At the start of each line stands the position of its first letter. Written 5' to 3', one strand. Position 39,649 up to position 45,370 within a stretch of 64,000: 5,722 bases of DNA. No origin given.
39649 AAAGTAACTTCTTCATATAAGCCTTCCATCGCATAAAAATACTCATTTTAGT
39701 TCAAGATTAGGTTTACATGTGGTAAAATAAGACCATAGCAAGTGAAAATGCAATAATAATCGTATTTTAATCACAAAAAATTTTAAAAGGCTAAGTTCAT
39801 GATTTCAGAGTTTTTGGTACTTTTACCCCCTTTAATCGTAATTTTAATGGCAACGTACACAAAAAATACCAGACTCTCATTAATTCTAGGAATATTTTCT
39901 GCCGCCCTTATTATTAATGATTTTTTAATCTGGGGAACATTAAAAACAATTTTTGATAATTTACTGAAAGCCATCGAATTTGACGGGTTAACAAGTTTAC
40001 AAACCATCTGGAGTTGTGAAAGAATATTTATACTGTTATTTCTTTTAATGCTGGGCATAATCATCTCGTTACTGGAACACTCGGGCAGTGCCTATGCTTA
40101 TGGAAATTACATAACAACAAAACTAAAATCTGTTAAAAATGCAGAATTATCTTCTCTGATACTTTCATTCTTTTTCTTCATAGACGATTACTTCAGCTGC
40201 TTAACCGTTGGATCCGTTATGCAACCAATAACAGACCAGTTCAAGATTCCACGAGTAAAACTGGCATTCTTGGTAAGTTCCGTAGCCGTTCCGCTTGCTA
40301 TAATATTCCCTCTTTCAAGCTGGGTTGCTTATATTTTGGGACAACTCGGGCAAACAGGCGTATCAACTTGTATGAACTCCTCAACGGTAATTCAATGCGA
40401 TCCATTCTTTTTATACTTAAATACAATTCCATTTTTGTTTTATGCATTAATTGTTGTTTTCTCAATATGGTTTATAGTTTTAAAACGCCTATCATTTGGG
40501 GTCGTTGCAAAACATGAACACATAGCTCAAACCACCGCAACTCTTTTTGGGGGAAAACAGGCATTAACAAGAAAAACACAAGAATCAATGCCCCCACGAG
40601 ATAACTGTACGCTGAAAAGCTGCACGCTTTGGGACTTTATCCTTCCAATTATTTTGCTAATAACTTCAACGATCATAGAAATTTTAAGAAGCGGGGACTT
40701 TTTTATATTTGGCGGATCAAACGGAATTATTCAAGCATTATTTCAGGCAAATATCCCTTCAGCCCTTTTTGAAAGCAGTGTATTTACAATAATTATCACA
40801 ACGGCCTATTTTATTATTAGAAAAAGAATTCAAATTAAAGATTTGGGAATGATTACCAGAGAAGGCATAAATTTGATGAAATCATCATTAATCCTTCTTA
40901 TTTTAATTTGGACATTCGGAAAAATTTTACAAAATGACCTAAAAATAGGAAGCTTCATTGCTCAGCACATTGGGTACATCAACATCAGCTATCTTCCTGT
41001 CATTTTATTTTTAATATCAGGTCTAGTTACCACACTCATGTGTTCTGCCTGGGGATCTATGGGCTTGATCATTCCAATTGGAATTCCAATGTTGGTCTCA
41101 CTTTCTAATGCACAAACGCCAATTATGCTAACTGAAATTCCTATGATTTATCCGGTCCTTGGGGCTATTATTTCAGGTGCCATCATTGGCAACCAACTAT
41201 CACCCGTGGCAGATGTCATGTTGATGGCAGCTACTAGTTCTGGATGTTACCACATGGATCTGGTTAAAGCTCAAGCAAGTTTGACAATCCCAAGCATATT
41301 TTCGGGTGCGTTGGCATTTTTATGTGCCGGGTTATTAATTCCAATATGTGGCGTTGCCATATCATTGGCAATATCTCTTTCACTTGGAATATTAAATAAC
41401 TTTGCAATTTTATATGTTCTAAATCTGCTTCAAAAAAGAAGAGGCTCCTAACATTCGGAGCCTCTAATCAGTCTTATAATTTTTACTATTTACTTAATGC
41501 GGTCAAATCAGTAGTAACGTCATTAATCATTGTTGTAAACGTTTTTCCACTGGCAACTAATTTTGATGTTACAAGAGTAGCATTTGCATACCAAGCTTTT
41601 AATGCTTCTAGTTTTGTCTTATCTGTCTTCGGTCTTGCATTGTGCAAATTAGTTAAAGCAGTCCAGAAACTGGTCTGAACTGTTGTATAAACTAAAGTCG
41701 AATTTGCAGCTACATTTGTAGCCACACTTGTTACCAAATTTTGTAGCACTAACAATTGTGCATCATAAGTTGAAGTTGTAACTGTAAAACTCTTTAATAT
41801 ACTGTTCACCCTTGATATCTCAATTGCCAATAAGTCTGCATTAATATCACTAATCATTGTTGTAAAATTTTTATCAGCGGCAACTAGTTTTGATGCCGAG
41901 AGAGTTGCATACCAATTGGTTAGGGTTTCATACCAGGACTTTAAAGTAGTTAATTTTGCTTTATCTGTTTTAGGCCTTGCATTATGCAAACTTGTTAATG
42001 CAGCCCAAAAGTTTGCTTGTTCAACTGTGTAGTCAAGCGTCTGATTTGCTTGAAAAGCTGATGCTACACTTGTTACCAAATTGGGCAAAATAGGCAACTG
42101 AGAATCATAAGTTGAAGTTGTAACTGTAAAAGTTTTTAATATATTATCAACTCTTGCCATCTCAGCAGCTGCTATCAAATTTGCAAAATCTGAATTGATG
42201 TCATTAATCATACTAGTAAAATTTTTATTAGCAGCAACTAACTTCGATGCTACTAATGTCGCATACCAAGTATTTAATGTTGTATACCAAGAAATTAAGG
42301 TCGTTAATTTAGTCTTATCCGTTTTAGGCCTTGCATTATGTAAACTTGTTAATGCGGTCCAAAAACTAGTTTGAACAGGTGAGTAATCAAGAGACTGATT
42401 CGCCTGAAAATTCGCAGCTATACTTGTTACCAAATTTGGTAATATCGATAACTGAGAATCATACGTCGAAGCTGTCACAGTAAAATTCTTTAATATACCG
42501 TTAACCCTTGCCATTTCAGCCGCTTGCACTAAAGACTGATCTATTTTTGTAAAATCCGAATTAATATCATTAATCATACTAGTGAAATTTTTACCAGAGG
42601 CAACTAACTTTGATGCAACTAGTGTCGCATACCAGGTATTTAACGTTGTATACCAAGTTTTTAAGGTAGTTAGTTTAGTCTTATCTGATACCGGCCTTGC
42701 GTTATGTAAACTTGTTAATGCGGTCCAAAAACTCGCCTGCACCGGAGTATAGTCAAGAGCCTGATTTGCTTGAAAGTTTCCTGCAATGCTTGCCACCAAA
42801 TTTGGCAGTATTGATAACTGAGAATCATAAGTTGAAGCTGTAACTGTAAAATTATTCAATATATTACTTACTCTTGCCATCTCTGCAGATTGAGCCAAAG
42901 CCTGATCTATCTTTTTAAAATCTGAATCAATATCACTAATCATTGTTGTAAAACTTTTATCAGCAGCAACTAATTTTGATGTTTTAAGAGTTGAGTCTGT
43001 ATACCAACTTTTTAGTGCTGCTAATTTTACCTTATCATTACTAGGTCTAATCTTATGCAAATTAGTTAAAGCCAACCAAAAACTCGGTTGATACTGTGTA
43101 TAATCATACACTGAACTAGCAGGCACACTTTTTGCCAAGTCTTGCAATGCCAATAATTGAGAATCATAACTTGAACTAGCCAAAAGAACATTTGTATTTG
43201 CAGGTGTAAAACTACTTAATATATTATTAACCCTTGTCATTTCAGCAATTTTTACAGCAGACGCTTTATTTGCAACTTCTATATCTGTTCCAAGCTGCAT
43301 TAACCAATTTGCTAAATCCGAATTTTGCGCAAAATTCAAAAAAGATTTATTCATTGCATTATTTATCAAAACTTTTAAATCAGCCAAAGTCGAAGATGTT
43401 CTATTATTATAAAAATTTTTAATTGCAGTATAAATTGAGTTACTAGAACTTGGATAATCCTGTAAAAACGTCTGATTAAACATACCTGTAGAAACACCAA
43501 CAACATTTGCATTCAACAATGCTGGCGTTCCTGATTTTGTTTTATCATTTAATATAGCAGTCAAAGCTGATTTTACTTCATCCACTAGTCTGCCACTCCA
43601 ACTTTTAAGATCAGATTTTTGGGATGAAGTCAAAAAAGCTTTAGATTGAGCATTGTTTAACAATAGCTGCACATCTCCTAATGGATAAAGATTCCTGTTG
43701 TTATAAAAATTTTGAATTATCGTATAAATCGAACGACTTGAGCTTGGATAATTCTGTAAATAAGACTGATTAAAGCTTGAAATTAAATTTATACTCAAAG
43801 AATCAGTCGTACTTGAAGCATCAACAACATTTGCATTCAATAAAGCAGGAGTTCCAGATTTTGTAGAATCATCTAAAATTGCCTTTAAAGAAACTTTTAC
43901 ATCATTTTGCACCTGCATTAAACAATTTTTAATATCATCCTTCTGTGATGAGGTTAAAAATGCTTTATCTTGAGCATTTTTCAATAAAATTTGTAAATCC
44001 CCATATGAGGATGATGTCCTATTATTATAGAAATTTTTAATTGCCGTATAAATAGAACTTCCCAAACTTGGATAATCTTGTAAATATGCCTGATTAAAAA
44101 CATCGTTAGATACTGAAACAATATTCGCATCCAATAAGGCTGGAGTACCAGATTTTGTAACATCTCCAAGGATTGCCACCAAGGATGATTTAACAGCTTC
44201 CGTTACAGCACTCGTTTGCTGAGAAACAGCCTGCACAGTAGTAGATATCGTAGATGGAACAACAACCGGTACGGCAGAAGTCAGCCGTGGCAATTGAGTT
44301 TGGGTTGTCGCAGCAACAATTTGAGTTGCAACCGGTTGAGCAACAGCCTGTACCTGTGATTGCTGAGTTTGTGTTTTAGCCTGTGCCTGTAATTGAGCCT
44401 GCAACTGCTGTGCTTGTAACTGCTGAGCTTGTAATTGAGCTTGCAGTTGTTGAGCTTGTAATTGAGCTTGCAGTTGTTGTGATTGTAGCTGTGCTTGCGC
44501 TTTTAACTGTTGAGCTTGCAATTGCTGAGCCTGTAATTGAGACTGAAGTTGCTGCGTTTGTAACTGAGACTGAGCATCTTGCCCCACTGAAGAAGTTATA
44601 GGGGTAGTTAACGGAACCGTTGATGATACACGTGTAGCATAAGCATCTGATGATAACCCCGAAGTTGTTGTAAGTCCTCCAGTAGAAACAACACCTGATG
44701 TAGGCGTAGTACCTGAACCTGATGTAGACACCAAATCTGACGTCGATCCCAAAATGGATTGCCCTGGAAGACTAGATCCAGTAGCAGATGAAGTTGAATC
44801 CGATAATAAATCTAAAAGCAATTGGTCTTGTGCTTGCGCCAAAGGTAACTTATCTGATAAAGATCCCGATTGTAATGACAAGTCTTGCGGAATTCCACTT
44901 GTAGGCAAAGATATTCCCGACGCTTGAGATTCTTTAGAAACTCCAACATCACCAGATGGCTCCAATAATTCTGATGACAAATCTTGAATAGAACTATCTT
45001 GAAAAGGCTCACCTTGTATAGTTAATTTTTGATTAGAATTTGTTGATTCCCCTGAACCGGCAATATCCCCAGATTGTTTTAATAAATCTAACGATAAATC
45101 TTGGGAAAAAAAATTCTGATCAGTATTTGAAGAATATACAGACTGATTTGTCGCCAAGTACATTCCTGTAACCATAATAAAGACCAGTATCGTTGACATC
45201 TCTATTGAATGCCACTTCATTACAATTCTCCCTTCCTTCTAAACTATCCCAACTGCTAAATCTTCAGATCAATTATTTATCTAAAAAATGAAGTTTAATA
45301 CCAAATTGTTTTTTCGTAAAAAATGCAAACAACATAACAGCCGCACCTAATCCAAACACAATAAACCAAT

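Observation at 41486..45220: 1244-aa modular repeat protein: QDLS repeats, S/T linker, polyQ-type tract, 3 x ~100-aa and 5 x ~117-aa tandem repeats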

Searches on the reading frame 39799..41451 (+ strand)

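Call 7: search_protein_families(library=ncbifam, proteins=[window:39799-41451:+], max_evalue=0.001)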
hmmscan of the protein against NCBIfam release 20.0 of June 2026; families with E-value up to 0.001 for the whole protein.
window:39799-41451:+ (550 aa): 2 families
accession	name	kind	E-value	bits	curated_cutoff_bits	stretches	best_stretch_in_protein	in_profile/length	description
NF000013.1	tet_NaH_anti_35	exception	5.7e-32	111.3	750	1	167-526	2-347/369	tetracycline efflux Na+/H+ antiporter family transporter Tet(35)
TIGR00931.1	antiport_nhaC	equivalog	0.00035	19.4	370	0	333-520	39-215/454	Na+/H+ antiporter NhaC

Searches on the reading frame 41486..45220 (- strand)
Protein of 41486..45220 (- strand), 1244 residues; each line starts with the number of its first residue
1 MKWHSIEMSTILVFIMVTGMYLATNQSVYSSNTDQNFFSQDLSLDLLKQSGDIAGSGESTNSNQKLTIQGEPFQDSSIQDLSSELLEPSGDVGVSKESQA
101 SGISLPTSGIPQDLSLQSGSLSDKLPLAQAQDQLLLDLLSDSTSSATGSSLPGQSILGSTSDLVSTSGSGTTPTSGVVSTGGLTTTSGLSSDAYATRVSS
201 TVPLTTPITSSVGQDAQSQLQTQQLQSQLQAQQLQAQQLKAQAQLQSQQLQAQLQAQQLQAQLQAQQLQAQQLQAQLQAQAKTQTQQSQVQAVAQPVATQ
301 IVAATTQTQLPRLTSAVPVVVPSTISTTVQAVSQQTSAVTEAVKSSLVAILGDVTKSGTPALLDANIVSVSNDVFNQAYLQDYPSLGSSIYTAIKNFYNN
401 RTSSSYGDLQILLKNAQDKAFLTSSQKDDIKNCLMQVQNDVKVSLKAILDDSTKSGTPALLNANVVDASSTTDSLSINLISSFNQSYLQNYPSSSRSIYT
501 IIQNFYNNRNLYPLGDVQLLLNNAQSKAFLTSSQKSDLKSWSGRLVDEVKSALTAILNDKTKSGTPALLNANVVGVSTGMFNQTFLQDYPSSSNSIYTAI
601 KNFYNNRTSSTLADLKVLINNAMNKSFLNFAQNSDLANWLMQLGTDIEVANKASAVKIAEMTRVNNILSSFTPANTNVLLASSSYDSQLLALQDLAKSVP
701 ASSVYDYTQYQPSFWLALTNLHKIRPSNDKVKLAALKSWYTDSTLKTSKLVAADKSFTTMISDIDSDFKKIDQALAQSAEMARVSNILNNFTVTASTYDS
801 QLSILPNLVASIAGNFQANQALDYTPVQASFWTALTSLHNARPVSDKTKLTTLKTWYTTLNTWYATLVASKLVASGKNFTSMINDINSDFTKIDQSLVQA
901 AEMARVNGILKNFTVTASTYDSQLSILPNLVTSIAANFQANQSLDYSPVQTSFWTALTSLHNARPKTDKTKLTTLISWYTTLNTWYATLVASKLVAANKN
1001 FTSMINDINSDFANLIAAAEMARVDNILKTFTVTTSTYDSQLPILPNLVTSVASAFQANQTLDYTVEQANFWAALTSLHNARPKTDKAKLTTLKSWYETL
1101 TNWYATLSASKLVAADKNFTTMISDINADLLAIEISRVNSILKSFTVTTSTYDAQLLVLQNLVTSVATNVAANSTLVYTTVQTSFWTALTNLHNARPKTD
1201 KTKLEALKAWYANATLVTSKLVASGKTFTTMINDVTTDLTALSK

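Call 6: search_protein_families(library=pfam, proteins=[window:41486-45220:-], max_evalue=1)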
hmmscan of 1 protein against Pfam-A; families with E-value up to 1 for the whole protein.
window:41486-45220:- (1244 aa): 5 families
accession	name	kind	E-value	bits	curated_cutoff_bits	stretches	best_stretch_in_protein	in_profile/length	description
PF19166.6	DUF5848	-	2.2e-07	31.3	26.9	0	1179-1199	28-48/64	Family of unknown function (DUF5848)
PF03153.18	TFIIA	-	0.0077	16.7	36.2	1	188-311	132-242/415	Transcription factor IIA, alpha/beta subunit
PF04634.17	YezG-like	-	0.021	15.4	21.7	0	777-823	44-90/146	Immunity protein YezG-like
PF09393.16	DUF2001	-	0.038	14.4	27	0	721-788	23-90/139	Phage tail tube protein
PF17522.7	DUF5446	-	0.23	12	26.2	0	877-905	8-36/72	Family of unknown function (DUF5446)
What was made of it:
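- On Pfam DUF5848 (PF19166): 31.3 bits, E 2.2e-7 (call 6) The best covers profile positions 28-48 only (call 6).
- On Ebh/Embp FIVAR-GA helical repeats: No Pfam hit (call 6).
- Closest known: Pfam DUF5848. Same: It is the only curated family whose whole-protein score passes its cutoff (31.3 against 26.9 bits; call 6).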

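Call 7: search_protein_families(library=ncbifam, proteins=[window:41486-45220:-], max_evalue=0.001)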
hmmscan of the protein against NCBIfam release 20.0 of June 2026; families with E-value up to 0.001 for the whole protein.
window:41486-45220:- (1244 aa): 0 families
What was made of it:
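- On Trimeric or classical autotransporter adhesins, and two-partner secretion adhesins: No such Pfam or NCBIfam hit in the protein (calls 6, 7).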

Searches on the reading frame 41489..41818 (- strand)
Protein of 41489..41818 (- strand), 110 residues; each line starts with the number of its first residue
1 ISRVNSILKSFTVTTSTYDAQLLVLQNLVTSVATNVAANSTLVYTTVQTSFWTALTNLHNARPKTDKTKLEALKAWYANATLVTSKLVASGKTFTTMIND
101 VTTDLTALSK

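Call 64: search_protein_families(library=pfam, proteins=[window:41489-41818:-], max_evalue=10)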
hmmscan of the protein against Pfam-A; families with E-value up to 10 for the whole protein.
seq(110 aa): 2 families
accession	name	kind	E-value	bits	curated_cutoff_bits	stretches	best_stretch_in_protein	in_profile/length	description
PF19166.6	DUF5848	-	0.007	16.9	26.9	1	44-65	27-48/64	Family of unknown function (DUF5848)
PF23731.1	ARM_ECM29_C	-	0.095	13.4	27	1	4-84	96-179/241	ECM29, C-terminal ARM-like repeats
